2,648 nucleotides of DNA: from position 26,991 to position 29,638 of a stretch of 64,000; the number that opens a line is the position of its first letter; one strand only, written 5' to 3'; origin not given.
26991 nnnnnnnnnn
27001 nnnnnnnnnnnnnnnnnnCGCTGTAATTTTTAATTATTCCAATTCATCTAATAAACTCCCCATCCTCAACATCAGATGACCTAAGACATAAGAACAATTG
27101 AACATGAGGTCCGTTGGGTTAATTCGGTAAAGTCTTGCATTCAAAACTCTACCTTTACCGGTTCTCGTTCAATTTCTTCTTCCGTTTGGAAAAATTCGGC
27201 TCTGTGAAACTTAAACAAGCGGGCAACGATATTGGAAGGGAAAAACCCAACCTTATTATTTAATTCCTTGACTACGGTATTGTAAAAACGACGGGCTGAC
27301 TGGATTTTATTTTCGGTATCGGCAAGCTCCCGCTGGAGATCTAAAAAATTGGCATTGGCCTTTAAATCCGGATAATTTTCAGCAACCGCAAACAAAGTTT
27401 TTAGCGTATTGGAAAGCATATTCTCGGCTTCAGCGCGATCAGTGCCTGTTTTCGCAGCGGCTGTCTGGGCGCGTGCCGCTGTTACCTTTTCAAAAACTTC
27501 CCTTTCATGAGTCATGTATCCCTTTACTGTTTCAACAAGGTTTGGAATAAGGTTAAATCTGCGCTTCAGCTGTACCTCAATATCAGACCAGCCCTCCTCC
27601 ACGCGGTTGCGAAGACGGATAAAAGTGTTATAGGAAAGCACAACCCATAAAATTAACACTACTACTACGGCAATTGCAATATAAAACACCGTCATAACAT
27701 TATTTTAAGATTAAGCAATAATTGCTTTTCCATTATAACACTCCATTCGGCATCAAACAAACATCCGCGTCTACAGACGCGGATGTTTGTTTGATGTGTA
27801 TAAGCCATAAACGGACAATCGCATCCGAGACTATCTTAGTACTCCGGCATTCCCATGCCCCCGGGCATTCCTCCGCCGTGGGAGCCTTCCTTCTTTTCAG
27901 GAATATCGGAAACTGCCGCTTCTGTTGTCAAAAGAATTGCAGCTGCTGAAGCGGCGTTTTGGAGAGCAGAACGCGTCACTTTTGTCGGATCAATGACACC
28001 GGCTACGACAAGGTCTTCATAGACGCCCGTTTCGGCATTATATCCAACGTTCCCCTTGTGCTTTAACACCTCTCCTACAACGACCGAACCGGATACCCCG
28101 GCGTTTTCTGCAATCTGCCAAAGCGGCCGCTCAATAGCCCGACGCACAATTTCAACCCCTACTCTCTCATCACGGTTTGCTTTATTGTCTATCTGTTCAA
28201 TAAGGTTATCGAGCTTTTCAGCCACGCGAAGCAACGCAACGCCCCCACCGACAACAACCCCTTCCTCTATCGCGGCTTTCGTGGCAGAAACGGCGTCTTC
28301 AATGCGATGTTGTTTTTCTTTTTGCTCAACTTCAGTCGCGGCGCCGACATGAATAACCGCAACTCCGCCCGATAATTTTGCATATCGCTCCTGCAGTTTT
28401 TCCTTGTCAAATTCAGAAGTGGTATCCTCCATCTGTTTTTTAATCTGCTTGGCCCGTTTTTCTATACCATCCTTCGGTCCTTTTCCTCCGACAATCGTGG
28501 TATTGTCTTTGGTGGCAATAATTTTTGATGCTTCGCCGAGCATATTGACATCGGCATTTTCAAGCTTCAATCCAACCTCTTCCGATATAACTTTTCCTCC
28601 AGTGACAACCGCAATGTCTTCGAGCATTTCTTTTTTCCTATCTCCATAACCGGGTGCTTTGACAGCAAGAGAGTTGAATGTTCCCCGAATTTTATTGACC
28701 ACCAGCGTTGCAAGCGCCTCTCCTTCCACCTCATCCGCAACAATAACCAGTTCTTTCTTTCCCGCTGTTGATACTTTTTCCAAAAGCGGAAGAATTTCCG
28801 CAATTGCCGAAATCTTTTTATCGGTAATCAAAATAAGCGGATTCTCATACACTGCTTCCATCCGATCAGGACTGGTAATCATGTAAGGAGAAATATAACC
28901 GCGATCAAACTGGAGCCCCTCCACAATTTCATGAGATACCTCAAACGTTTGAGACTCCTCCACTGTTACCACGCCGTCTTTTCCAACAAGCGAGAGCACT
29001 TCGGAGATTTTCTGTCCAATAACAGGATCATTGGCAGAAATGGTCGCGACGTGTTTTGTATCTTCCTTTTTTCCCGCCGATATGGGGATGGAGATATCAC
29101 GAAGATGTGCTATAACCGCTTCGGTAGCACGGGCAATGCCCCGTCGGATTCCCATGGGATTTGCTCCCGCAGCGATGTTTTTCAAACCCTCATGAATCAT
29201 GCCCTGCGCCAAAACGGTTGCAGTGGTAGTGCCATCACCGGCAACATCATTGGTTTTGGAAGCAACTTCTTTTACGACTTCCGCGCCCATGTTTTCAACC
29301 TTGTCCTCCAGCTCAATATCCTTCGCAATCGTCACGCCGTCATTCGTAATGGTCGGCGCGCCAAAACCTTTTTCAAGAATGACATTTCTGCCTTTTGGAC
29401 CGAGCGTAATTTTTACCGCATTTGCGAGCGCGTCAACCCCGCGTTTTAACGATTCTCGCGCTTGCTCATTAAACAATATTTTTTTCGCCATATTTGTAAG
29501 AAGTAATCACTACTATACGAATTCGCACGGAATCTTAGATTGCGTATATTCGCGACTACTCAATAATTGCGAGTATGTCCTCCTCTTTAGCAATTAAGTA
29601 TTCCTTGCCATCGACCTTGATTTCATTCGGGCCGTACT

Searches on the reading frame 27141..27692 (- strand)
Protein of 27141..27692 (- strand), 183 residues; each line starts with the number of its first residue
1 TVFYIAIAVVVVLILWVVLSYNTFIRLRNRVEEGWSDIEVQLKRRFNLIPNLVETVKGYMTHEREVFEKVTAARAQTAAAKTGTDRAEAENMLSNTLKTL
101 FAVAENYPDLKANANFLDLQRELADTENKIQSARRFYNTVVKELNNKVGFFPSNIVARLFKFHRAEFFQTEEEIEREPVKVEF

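Call 80: search_protein_families(library=pfam, proteins=[window:27141-27692:-], max_evalue=0.001)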
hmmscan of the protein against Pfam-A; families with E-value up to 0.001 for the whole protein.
window:27141-27692:- (183 aa): 1 family
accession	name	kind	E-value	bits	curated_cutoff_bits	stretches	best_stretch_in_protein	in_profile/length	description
PF04011.17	LemA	-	8.5e-60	201.3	26.2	1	35-183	2-149/149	LemA family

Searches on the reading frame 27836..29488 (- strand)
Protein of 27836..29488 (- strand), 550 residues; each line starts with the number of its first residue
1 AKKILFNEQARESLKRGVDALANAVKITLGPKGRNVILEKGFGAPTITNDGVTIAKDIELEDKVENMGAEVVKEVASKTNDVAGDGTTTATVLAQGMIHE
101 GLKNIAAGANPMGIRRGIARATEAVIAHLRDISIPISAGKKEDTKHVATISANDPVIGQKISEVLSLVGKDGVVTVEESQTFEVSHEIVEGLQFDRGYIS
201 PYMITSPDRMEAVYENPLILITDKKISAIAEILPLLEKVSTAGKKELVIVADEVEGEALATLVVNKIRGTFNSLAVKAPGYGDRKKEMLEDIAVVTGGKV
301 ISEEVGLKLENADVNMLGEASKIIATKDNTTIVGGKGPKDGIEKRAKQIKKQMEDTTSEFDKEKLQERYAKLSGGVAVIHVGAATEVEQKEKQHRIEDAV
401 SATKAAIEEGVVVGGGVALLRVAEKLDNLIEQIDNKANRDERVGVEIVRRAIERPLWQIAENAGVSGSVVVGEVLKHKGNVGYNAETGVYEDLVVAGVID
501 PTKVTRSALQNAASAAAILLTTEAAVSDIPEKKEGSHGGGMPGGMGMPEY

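Call 40: search_protein_families(library=pfam, proteins=[window:27836-29488:-], max_evalue=0.00001)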
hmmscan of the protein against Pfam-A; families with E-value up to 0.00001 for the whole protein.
window:27836-29488:- (550 aa): 1 family
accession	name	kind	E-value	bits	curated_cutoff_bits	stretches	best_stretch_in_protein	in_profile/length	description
PF00118.29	Cpn60_TCP1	-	1.4e-69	235.5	34.3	1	21-528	1-488/490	TCP-1/cpn60 chaperonin family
